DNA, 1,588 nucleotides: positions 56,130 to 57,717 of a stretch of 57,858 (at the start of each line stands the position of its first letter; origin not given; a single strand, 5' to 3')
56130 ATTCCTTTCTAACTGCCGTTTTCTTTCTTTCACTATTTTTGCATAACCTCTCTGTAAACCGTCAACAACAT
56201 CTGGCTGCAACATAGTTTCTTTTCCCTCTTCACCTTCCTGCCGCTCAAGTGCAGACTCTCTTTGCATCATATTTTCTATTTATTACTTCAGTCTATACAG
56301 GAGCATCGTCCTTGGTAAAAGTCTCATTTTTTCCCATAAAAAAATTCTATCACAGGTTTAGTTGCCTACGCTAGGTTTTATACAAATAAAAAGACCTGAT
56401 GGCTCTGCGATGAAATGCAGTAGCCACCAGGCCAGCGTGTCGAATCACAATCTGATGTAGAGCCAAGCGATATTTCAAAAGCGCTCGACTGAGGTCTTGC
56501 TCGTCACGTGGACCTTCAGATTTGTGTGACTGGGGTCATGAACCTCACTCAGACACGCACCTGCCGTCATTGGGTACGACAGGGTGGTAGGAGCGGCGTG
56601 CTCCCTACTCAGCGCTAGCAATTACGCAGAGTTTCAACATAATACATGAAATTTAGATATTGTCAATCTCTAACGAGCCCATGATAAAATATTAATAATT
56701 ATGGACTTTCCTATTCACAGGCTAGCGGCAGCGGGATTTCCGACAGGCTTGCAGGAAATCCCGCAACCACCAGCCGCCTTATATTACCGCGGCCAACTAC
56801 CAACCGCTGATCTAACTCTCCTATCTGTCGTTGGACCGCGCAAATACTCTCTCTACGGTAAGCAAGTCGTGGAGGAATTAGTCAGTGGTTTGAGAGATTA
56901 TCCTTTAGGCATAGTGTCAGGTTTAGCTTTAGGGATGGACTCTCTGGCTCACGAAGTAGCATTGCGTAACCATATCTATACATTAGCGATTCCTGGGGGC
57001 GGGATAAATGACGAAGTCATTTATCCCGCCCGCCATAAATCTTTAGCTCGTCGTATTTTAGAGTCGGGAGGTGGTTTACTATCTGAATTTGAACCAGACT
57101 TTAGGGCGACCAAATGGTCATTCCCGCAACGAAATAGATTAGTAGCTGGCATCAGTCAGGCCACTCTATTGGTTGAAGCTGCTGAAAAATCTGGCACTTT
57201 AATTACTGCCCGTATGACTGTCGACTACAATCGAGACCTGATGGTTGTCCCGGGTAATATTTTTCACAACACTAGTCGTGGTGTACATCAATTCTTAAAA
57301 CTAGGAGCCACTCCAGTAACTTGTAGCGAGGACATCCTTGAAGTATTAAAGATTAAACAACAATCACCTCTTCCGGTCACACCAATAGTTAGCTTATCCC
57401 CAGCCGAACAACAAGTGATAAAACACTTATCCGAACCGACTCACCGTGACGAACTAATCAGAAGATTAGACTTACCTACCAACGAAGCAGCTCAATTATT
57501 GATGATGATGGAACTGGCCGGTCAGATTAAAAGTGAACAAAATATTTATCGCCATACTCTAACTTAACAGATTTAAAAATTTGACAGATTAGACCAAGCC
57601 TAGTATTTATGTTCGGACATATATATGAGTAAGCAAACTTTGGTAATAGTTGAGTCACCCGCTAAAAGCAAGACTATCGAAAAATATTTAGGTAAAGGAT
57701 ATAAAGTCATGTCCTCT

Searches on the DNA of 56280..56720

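Call 44: search_rna_families(source=window, start=56280, end=56720, threshold=evalue, max_evalue=10, show_alignments=2)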
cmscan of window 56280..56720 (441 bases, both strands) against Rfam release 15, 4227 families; matches with E-value up to 10: 0.
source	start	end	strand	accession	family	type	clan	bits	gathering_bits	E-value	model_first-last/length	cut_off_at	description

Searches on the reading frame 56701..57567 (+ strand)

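Call 43: search_protein_families(library=pfam, proteins=[window:56701-57567:+], max_evalue=0.01)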
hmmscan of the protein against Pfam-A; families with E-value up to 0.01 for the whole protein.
window:56701-57567:+ (288 aa): 2 families
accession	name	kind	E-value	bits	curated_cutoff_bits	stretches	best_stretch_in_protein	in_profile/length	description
PF02481.21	DNA_processg_A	-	3.8e-62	209.7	29.6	1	9-207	13-211/212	DNA recombination-mediator protein A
PF17782.7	DprA_WH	-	1.1e-10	41.8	22.9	1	228-278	6-57/61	DprA winged helix domain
